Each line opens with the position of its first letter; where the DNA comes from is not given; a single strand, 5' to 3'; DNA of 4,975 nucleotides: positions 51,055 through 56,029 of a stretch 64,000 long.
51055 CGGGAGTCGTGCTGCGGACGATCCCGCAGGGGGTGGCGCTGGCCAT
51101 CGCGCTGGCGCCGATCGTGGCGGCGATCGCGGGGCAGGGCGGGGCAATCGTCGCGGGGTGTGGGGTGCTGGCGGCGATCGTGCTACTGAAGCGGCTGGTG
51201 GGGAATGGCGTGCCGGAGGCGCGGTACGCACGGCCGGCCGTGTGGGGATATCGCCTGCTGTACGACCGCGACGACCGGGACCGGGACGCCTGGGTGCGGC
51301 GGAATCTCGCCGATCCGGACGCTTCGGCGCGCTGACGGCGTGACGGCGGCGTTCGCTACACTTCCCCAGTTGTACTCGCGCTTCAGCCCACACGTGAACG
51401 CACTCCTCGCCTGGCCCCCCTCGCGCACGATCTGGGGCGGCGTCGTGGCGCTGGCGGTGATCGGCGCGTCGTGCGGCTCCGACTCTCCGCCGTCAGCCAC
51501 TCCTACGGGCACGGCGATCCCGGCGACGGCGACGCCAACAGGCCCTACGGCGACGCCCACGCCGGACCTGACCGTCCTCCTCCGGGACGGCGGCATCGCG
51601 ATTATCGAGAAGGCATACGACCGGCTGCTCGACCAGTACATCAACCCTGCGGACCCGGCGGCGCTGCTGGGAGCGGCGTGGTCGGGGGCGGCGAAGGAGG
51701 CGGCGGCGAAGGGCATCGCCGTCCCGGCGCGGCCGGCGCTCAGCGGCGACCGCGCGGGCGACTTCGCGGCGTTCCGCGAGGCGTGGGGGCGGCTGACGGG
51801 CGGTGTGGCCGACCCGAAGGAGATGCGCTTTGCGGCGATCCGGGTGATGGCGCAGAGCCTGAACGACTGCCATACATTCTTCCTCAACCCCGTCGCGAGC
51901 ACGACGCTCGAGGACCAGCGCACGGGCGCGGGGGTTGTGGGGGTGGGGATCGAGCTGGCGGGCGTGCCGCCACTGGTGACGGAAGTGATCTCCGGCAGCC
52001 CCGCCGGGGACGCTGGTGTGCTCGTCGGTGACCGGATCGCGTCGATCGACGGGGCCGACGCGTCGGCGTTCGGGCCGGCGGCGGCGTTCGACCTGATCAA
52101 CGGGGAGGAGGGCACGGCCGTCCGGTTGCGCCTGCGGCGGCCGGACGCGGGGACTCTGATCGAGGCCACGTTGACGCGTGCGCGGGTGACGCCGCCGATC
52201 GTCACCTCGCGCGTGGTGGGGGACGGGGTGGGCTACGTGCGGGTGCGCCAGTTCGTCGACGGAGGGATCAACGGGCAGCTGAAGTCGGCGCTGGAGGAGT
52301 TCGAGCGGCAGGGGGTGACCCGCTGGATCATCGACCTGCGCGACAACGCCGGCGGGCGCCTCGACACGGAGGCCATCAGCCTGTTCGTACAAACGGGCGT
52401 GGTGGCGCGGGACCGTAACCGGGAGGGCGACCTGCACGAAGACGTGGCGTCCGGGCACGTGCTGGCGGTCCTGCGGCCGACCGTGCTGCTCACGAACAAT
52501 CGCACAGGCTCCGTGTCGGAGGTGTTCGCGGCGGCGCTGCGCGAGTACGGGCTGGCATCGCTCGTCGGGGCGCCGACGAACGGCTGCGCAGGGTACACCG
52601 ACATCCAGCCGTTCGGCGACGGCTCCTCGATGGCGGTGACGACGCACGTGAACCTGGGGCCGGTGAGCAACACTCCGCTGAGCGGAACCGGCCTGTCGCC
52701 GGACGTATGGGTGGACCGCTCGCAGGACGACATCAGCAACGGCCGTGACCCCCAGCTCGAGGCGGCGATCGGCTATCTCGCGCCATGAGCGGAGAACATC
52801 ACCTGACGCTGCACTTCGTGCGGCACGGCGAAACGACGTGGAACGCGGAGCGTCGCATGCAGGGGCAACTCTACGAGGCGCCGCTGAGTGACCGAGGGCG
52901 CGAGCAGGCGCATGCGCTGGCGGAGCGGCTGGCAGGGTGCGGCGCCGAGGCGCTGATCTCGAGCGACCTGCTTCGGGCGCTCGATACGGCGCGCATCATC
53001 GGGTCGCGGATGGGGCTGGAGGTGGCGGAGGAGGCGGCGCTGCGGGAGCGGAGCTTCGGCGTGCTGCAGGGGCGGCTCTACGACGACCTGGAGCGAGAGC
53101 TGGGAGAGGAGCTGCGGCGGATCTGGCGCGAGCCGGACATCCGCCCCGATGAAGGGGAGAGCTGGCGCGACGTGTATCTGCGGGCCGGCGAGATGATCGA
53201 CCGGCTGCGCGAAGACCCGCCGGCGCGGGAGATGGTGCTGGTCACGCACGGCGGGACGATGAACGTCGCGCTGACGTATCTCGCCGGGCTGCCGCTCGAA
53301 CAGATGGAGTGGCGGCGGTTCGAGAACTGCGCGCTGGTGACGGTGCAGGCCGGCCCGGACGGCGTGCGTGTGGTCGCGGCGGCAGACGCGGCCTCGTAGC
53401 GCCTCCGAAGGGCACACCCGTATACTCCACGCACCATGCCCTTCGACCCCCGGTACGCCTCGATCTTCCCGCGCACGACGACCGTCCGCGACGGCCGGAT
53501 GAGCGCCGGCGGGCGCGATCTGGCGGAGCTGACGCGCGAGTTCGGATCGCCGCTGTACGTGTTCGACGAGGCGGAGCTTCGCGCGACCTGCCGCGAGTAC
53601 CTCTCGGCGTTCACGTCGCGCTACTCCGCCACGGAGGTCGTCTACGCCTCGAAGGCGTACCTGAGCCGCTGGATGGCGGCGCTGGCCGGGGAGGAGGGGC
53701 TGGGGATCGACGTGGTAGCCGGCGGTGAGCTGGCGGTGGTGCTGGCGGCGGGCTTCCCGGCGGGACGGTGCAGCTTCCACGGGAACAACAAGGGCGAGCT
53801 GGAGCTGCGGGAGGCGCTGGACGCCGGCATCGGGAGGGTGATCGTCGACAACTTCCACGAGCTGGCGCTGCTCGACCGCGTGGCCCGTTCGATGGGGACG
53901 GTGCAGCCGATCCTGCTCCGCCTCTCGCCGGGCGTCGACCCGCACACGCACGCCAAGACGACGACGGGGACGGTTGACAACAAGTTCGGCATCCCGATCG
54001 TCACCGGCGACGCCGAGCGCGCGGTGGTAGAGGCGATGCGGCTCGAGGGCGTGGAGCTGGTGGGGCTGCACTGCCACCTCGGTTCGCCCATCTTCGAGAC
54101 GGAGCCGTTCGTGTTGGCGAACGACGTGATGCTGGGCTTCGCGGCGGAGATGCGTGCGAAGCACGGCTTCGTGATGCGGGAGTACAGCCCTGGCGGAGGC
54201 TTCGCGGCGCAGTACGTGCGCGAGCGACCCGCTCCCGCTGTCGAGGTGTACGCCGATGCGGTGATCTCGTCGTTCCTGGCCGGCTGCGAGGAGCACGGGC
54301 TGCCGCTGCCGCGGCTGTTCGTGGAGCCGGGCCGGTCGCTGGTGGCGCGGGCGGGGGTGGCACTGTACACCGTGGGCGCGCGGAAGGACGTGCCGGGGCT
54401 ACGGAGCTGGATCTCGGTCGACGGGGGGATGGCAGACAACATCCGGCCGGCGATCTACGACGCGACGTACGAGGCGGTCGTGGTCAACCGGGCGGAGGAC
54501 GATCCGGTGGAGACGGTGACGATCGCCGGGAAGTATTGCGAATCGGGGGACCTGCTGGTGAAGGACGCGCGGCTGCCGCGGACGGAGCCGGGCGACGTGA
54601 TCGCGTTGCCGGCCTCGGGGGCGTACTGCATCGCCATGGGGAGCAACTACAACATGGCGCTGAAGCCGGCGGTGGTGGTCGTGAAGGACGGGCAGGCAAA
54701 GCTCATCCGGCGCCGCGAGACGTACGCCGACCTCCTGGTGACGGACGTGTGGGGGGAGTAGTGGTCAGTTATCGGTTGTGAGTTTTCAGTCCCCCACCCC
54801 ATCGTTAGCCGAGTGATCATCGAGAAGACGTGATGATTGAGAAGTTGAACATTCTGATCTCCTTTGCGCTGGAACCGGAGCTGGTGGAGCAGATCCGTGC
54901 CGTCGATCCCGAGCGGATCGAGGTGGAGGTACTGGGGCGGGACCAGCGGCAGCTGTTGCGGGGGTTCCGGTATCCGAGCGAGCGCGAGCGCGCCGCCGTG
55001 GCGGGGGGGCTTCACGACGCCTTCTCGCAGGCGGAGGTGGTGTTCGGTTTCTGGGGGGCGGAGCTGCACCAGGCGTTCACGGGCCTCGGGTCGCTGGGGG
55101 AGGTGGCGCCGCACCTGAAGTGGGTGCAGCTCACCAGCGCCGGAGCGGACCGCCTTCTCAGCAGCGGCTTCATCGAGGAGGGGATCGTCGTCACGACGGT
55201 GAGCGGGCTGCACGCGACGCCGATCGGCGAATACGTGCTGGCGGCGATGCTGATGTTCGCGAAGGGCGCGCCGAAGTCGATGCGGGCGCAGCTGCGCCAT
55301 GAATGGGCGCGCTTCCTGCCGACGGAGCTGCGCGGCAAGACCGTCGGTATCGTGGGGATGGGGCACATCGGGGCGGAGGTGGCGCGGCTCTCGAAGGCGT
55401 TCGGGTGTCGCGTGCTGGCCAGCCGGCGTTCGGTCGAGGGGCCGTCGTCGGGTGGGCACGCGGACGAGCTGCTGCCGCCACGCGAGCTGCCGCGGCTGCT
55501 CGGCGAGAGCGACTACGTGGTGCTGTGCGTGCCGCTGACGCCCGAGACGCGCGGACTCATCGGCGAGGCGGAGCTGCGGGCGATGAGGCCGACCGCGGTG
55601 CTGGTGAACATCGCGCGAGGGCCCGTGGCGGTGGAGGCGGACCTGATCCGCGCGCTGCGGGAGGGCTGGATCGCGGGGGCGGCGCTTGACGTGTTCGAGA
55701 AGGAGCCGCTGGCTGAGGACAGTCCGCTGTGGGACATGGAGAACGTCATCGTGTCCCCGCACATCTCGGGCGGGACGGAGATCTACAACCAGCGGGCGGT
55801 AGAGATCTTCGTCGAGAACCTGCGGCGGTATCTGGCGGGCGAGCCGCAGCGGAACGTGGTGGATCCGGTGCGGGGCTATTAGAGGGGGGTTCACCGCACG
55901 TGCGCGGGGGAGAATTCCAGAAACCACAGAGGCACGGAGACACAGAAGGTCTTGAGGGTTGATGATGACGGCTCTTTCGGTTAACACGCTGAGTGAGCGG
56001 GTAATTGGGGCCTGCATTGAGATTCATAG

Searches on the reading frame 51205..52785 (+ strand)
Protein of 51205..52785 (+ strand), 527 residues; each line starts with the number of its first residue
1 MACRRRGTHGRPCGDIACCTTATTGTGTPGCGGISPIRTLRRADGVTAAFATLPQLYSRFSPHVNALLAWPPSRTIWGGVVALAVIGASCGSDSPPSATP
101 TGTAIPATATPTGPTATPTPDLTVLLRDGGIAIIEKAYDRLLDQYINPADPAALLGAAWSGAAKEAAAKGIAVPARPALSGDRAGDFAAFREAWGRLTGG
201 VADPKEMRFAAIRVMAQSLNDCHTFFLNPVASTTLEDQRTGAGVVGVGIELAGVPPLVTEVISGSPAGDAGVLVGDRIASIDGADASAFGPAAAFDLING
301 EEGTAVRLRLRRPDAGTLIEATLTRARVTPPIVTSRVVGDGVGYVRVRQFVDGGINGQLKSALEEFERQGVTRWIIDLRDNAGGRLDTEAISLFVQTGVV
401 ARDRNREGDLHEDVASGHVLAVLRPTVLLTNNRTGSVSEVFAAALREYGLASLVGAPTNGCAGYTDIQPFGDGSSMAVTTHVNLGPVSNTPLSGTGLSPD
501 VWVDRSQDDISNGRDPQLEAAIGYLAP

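Call 78: search_protein_families(library=pfam, proteins=[window:51205-52785:+], max_evalue=0.00001)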
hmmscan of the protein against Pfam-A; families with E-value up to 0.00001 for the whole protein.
window:51205-52785:+ (527 aa): 3 families
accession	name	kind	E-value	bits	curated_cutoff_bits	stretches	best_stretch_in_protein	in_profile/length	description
PF03572.23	Peptidase_S41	-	5.9e-29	101.2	24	1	342-501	2-163/165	Peptidase family S41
PF17820.7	PDZ_6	-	6.5e-09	35.8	27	1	258-312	2-54/54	PDZ domain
PF00595.29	PDZ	-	1.2e-06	29.2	23.2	1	238-308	8-78/81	PDZ domain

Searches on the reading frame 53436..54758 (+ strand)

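Call 78: search_protein_families(library=pfam, proteins=[window:53436-54758:+], max_evalue=0.00001)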
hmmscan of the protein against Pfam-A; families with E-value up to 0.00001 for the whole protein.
window:53436-54758:+ (441 aa): 2 families
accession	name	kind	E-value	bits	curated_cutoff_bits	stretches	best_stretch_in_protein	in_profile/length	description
PF02784.22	Orn_Arg_deC_N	-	3.8e-50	171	23.4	1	53-304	5-247/247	Pyridoxal-dependent decarboxylase, pyridoxal binding domain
PF00278.28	Orn_DAP_Arg_deC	-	1.3e-19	70.7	23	1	113-395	5-95/95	Pyridoxal-dependent decarboxylase, C-terminal sheet domain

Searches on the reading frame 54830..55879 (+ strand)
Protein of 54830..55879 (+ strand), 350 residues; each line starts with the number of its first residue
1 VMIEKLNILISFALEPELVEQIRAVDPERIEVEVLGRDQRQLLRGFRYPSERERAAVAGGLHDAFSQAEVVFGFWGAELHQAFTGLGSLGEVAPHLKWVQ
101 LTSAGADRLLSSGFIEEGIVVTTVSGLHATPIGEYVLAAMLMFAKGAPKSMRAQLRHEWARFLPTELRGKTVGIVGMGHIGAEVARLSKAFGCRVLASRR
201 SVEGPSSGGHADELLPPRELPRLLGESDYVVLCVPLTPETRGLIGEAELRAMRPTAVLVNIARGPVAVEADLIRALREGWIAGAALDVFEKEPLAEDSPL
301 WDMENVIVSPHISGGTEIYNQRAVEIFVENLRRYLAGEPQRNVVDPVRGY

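Call 78: search_protein_families(library=pfam, proteins=[window:54830-55879:+], max_evalue=0.00001)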
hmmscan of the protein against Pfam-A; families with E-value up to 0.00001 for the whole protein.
window:54830-55879:+ (350 aa): 2 families
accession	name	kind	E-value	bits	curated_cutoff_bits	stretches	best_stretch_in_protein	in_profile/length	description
PF02826.25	2-Hacid_dh_C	-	8.6e-58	195.1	25.1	1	137-313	1-178/178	D-isomer specific 2-hydroxyacid dehydrogenase, NAD binding domain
PF00389.36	2-Hacid_dh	-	2.9e-07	30.7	24.6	1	92-344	58-133/134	D-isomer specific 2-hydroxyacid dehydrogenase, catalytic domain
